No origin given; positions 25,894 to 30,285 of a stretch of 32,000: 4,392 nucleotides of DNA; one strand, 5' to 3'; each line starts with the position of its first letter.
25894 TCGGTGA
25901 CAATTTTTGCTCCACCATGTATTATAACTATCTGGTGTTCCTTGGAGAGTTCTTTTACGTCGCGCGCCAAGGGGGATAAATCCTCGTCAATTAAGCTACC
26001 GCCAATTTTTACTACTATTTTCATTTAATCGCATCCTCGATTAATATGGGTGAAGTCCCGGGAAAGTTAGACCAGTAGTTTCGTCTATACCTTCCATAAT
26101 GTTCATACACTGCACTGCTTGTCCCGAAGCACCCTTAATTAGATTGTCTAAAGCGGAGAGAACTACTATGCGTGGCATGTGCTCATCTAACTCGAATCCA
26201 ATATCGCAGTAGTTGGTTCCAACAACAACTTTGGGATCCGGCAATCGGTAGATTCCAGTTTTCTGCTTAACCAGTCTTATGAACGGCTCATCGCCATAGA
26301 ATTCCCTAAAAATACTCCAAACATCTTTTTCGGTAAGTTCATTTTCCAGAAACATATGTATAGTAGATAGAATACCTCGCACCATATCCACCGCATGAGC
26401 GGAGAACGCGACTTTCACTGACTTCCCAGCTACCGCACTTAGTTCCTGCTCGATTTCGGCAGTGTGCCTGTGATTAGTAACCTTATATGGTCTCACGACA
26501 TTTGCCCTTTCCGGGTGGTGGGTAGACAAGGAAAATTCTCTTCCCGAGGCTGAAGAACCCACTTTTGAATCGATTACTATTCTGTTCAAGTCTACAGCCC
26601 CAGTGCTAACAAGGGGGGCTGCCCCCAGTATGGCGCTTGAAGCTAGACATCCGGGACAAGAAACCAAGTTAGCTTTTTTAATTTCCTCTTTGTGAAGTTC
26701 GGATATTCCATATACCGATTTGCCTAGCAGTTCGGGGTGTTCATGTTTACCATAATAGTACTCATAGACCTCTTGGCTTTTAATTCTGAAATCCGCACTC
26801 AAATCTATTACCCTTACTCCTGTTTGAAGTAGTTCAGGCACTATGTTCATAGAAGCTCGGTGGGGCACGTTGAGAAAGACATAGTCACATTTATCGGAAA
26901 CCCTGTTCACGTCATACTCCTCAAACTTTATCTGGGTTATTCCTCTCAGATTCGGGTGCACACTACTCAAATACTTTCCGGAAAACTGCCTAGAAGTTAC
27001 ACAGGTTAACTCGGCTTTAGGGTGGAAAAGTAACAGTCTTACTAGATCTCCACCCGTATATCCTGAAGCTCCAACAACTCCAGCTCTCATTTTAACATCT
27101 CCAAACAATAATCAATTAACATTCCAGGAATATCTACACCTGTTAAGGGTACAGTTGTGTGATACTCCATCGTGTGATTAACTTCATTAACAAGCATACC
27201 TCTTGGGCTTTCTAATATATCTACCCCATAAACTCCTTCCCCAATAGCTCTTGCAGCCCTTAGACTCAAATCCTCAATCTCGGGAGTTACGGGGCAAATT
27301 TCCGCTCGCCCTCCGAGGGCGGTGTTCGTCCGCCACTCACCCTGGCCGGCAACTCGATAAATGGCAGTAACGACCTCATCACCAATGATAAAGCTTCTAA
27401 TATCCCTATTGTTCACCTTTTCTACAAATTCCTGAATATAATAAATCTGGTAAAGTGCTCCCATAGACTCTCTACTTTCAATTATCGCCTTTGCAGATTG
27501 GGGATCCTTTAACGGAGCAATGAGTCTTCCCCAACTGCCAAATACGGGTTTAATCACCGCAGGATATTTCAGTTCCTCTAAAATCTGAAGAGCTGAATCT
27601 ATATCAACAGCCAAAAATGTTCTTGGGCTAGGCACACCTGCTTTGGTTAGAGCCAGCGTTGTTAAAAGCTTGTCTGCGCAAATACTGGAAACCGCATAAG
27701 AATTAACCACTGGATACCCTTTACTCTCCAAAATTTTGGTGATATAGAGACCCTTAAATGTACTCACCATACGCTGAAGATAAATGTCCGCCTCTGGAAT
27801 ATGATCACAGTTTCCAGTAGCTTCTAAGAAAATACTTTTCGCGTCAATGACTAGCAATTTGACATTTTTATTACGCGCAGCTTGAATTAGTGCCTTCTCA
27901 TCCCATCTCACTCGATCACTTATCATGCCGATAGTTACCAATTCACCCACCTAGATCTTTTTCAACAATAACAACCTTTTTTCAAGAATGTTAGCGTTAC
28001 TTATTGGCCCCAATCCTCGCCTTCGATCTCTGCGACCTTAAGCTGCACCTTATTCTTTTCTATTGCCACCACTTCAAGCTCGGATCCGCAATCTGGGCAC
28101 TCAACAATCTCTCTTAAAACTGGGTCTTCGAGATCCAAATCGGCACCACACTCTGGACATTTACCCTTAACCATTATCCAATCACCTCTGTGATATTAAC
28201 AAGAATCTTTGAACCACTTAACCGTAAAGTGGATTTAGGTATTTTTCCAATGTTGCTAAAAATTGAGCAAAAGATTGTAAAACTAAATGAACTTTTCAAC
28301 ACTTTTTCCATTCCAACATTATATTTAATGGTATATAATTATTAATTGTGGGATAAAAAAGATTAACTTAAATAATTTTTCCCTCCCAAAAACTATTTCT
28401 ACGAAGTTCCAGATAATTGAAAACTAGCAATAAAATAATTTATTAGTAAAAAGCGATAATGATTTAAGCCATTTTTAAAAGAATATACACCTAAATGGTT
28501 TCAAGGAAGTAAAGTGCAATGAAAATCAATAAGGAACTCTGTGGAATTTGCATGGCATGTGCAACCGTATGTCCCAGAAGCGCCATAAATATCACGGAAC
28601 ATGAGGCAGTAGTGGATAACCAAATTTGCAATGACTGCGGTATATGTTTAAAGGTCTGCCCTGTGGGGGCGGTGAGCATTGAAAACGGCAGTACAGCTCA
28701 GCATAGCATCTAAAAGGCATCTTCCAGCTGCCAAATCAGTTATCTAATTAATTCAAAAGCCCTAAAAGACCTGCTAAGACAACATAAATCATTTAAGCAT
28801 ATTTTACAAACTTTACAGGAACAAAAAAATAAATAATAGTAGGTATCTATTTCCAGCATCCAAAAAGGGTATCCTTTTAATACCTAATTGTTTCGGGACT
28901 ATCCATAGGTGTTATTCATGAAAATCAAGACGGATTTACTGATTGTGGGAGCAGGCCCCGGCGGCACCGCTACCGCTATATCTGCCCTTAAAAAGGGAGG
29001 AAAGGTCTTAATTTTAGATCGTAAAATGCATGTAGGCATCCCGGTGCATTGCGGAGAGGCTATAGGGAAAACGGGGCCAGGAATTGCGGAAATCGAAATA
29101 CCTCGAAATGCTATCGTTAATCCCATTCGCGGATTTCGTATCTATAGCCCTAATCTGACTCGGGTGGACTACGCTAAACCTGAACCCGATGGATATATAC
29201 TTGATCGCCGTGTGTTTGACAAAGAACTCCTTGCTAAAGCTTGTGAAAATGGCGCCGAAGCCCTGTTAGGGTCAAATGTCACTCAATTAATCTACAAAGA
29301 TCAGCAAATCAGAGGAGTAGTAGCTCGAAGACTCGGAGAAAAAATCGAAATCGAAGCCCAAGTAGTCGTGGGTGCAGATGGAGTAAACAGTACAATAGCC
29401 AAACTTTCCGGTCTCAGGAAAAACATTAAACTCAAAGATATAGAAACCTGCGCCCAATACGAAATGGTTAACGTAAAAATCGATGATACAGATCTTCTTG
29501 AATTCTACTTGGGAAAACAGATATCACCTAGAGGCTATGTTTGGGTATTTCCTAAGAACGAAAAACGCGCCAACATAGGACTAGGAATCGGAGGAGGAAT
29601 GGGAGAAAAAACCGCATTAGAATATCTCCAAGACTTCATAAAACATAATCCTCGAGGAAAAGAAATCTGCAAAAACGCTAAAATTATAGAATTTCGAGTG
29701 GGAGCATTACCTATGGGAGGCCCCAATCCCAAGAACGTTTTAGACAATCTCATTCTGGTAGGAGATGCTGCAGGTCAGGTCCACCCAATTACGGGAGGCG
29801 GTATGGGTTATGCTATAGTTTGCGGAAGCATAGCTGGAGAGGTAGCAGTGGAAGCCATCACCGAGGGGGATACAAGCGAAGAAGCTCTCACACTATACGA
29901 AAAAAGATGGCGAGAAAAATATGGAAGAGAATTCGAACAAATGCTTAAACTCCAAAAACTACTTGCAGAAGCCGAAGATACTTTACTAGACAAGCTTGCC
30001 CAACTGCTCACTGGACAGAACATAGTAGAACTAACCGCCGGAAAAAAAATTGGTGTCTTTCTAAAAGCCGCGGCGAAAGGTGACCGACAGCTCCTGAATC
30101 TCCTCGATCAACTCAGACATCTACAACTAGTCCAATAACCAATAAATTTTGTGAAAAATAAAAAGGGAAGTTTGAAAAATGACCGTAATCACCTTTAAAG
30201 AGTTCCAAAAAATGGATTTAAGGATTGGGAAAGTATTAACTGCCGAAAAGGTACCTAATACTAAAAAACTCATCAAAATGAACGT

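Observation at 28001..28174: LysW carrier ends in Gln (EDWGQ), lacking the gamma-carboxylate used as the attachment site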

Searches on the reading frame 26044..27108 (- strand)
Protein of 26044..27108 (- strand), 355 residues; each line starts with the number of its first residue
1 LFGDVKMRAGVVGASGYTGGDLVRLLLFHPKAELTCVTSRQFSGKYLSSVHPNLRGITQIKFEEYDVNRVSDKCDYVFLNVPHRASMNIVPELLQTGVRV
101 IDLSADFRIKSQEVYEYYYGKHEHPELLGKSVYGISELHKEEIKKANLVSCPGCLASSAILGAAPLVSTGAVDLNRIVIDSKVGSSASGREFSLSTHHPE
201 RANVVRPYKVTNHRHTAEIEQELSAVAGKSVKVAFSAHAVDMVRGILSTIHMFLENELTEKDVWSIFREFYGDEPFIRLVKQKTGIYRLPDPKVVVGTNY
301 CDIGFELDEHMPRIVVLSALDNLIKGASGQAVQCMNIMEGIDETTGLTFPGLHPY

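Call 4: search_protein_families(library=ncbifam, proteins=[window:26044-27108:-])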
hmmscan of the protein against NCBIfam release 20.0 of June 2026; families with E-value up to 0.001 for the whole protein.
window:26044-27108:- (355 aa): 7 families
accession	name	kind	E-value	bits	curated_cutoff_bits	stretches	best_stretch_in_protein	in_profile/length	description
TIGR01850.1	argC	equivalog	1.3e-128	429.1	233.6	1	7-354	1-345/345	N-acetyl-gamma-glutamyl-phosphate reductase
TIGR01851.1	argC_other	equivalog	1.2e-24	87.1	229.85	1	73-341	49-310/310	N-acetyl-gamma-glutamyl-phosphate reductase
NF006416.0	PRK08664.1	subfamily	1.1e-15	57.7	232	1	6-338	3-343/350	aspartate-semialdehyde dehydrogenase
TIGR00978.1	asd_EA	equivalog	3e-10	39.7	301.2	1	7-338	1-340/342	aspartate-semialdehyde dehydrogenase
NF011456.0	PRK14874.1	equivalog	3.2e-09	36.3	223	1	6-111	4-104/346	aspartate-semialdehyde dehydrogenase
TIGR01296.1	asd_B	equivalog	0.00034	19.8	324.2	0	10-112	3-100/339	aspartate-semialdehyde dehydrogenase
NF004224.0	PRK05671.1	equivalog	0.00058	19.4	284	0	9-191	7-166/336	aspartate-semialdehyde dehydrogenase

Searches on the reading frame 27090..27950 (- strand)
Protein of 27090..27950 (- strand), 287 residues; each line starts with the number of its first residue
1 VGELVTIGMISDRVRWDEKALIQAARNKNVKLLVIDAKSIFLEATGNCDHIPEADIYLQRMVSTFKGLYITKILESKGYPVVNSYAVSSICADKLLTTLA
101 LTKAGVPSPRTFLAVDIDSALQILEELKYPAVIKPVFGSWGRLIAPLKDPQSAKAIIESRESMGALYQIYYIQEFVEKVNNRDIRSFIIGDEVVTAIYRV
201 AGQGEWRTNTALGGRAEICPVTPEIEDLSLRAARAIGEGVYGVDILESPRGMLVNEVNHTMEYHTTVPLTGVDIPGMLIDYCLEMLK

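Call 4: search_protein_families(library=ncbifam, proteins=[window:27090-27950:-])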
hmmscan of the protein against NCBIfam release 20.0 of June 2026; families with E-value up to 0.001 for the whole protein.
window:27090-27950:- (287 aa): 20 families
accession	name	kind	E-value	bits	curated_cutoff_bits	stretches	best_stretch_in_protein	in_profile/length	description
TIGR02144.1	LysX_arch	equivalog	5.2e-94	314.5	275.6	1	7-287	1-280/281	lysine biosynthesis protein LysX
TIGR00768.1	rimK_fam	subfamily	9.2e-88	294.2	143.4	1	7-281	2-275/276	RimK family alpha-L-glutamate ligase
NF040720.1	MptN_Meth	equivalog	3.8e-54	183.7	350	1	9-281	4-289/291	tetrahydromethanopterin:alpha-L-glutamate ligase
NF007764.0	PRK10446.1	equivalog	1.3e-29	103.4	331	1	50-282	54-286/300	30S ribosomal protein S6--L-glutamate ligase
TIGR04356.1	grasp_GAK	hypoth_equivalog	2.9e-24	85.7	300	1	66-285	72-286/287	GAK system ATP-grasp enzyme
TIGR04443.1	F420_CofF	equivalog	1.2e-20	73.7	300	1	67-260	66-257/283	coenzyme gamma-F420-2:alpha-L-glutamate ligase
NF003573.0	PRK05246.1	equivalog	1e-13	50.7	272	1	69-246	100-275/316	glutathione synthase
TIGR01380.1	glut_syn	equivalog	3.3e-12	46.1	299.05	1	69-224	99-249/312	glutathione synthase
NF009110.0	PRK12458.1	subfamily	3.4e-12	46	408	1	21-246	70-293/349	glutathione synthetase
TIGR02068.2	cya_phycin_syn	equivalog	2e-10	39.4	850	1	88-201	208-316/862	cyanophycin synthetase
NF010623.0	PRK14016.1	subfamily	6.4e-09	34.5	877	1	88-197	209-313/871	cyanophycin synthetase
NF002563.0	PRK02186.1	subfamily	2.4e-08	32.7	625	1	77-168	92-185/890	argininosuccinate lyase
NF009402.0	PRK12767.1-1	equivalog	3.6e-08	32.6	218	1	79-178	101-195/329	carbamoyl phosphate synthase-like protein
TIGR03103.1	trio_acet_GNAT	equivalog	8.7e-07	27.8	569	1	88-200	292-398/547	N-acetylglutaminylglutamine synthetase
NF009405.0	PRK12767.1-4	equivalog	1.2e-06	27.8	390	1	80-156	99-172/320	carbamoyl phosphate synthase-like protein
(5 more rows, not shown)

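Call 45: search_solved_structures(query=window:27090-27950:-, max_evalue=1e-10)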
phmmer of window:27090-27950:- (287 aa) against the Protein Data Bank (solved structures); distinct sequences matched with E-value up to 1e-10: 10.
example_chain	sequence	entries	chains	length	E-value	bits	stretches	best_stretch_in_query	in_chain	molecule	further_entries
3vpd_A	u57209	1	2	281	5.9e-71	242.5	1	8-285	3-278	Ribosomal protein S6 modification protein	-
1uc8_A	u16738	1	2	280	1.4e-66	228.2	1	8-283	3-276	lysine biosynthesis enzyme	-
1uc9_A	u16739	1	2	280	1.6e-65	224.7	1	8-283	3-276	lysine biosynthesis enzyme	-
5k2m_A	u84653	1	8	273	1.9e-59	204.8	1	53-287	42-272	RimK-related lysine biosynthesis protein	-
3vpb_A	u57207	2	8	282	9.1e-42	146.8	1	8-284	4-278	Putative acetylornithine deacetylase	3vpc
7qyr_A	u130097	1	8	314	5.1e-29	105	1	17-282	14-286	Probable alpha-L-glutamate ligase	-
5zct_A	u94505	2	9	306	3.3e-28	102.3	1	51-281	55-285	Ribosomal protein S6--L-glutamate ligase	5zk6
4iwx_A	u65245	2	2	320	3.6e-28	102.2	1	51-281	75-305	Ribosomal protein S6 modification protein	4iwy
7qys_A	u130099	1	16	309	1.5e-27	100.2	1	63-282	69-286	Probable alpha-L-glutamate ligase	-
5i47_A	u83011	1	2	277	9.4e-21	77.9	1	5-283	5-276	RimK domain protein ATP-grasp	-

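Call 77: search_solved_structures(query=window:27090-27950:-, max_evalue=1e-40, show_alignments=5)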
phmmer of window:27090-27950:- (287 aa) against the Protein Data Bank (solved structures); distinct sequences matched with E-value up to 1e-40: 5.
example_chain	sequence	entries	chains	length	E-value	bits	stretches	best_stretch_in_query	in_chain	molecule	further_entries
3vpd_A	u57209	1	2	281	5.9e-71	242.5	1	8-285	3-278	Ribosomal protein S6 modification protein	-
1uc8_A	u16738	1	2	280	1.4e-66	228.2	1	8-283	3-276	lysine biosynthesis enzyme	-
1uc9_A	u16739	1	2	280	1.6e-65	224.7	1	8-283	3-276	lysine biosynthesis enzyme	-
5k2m_A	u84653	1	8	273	1.9e-59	204.8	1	53-287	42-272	RimK-related lysine biosynthesis protein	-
3vpb_A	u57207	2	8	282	9.1e-42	146.8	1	8-284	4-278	Putative acetylornithine deacetylase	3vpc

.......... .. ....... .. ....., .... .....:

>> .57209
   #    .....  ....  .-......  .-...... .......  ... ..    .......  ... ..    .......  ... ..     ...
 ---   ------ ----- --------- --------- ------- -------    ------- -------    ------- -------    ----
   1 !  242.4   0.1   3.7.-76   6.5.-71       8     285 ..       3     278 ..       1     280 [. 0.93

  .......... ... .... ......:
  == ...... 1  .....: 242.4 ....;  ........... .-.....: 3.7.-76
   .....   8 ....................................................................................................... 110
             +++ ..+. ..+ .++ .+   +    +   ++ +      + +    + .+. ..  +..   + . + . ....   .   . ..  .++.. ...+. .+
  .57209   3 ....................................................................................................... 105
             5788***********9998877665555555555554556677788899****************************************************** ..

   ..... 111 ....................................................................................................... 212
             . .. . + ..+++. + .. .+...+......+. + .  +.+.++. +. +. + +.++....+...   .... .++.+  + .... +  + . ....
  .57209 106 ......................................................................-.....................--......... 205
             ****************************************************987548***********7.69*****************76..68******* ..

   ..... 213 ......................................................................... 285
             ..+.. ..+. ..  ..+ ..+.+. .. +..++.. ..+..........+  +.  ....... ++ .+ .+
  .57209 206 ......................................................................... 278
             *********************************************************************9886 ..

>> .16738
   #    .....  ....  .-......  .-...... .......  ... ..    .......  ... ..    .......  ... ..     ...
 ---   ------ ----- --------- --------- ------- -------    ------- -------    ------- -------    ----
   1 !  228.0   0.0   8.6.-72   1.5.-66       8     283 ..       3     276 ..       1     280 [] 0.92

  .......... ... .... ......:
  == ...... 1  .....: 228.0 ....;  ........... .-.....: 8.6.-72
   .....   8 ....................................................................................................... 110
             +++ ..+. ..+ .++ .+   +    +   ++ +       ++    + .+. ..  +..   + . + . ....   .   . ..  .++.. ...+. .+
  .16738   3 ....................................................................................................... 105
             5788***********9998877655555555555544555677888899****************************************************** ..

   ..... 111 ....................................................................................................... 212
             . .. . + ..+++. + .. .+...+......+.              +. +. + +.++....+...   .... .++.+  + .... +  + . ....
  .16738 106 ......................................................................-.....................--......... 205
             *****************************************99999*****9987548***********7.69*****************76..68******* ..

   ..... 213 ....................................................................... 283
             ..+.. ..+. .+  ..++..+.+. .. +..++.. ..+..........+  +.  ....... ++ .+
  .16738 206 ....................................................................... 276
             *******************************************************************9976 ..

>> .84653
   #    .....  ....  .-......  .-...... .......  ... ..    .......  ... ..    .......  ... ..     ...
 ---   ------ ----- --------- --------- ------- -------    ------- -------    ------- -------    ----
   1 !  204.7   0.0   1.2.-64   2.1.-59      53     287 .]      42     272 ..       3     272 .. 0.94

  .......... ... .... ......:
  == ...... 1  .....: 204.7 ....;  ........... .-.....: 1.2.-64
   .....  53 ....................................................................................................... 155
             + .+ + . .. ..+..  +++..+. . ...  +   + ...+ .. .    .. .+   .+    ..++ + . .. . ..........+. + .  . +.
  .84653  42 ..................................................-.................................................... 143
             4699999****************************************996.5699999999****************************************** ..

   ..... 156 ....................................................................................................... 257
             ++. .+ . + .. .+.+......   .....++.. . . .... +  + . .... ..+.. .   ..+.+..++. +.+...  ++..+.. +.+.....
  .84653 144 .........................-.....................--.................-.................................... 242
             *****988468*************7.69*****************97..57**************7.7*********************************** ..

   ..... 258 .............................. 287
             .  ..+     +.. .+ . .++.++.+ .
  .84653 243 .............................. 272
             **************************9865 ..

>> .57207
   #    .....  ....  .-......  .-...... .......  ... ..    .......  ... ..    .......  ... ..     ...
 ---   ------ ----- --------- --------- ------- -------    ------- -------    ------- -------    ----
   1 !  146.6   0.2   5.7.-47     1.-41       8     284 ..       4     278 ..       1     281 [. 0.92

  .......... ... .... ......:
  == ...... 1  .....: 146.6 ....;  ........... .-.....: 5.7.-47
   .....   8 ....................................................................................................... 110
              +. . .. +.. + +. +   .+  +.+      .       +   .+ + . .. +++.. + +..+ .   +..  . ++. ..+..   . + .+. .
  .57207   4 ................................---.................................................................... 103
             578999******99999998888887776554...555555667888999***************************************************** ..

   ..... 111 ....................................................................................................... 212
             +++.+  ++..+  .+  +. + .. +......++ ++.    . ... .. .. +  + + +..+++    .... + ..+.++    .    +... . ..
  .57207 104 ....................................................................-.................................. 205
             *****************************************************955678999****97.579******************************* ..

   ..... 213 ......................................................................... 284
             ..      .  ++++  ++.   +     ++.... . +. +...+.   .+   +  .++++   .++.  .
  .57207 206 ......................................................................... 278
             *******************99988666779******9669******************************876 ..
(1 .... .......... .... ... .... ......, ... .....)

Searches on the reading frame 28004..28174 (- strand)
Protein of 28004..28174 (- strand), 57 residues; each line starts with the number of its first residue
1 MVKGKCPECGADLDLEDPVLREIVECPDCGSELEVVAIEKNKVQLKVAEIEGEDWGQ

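Call 4: search_protein_families(library=ncbifam, proteins=[window:28004-28174:-])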
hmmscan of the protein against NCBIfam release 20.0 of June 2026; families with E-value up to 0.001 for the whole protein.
window:28004-28174:- (57 aa): 6 families
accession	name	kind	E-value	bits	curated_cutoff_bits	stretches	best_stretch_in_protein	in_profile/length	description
NF041070.1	carrier_LysW_Arch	domain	5.7e-18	64.7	75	1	3-57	2-57/57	alpha-aminoadipate/glutamate carrier protein LysW/ArgW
TIGR01206.1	lysW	equivalog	2.8e-17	62.3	53.2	1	2-56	1-53/54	lysine biosynthesis protein LysW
NF033497.1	rubre_like_arch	subfamily_domain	1.1e-05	25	32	0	24-34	17-27/34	rubrerythrin-like domain-containing protein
TIGR02605.1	CxxC_CxxC_SSSS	subfamily_domain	0.00036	20.5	31.3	1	5-45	7-48/52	FmdB family zinc ribbon protein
NF001607.0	PRK00398.1-4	equivalog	0.00058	19.5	89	1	5-32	11-37/53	DNA-directed RNA polymerase subunit P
NF047912.1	ECs_2282_CxxC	subfamily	0.00085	19.2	37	0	3-38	2-42/60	ECs_2282 family putative zinc-binding protein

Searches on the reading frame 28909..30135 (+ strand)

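Call 4: search_protein_families(library=ncbifam, proteins=[window:28909-30135:+])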
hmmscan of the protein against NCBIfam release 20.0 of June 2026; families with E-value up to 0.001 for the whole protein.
window:28909-30135:+ (409 aa): 69 families (the best 25 are shown)
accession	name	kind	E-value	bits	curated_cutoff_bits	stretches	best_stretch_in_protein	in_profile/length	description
TIGR02032.1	GG-red-SF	subfamily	1.4e-71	241.6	158.8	1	9-313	2-297/297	geranylgeranyl reductase family protein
NF041160.1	DGGPL_Thplmales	equivalog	6.7e-67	226.1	780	1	7-377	3-374/396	digeranylgeranylglycerophospholipid reductase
NF041080.1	DGGGPL_reductase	equivalog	1.8e-59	201.8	580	1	9-351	3-349/447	digeranylgeranylglycerophospholipid reductase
TIGR02023.1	BchP-ChlP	subfamily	1.8e-49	168.8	343.3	1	9-375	2-357/388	geranylgeranyl diphosphate reductase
TIGR02028.1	ChlP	equivalog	7.7e-33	113.8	505.3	1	12-356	5-349/398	geranylgeranyl reductase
NF041385.1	Dggglyphlred_Halo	equivalog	4.7e-29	101.1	700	1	4-368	1-370/405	digeranylgeranylglycerophospholipid reductase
NF045655.1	MkRedMenJ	equivalog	1.1e-19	70.6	700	1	4-352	1-346/406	menaquinone reductase MenJ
NF007542.0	PRK10157.1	subfamily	2.2e-18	66.2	610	2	9-180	7-183/428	FAD-dependent oxidoreductase FixC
NF038171.1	maturase_LodB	equivalog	2.4e-17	63.1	400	2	92-172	91-172/361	lysine-epsilon-oxidase maturase LodB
NF049967.1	QhpG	equivalog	4e-15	55.6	240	1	11-341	2-314/423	flavin-dependent monooxygenase QhpG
NF007450.0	PRK10015.1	subfamily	7.7e-15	54.5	466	2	7-166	5-169/429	FAD-dependent oxidoreductase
TIGR01988.1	Ubi-OHases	subfamily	1.2e-13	50.7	224.65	2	277-351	276-352/387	ubiquinone biosynthesis hydroxylase, UbiH/UbiF/VisC/COQ6 family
NF004835.0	PRK06185.1-4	equivalog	3.3e-11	42.6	601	1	119-171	131-183/411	FAD-dependent oxidoreductase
NF004318.0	PRK05714.1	equivalog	3.7e-11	42.3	653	1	277-333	285-343/407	2-octaprenyl-3-methyl-6-methoxy-1,4-benzoquinol hydroxylase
NF008519.0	PRK11445.1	equivalog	4.6e-11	42.6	303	1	9-166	5-164/355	FAD-binding protein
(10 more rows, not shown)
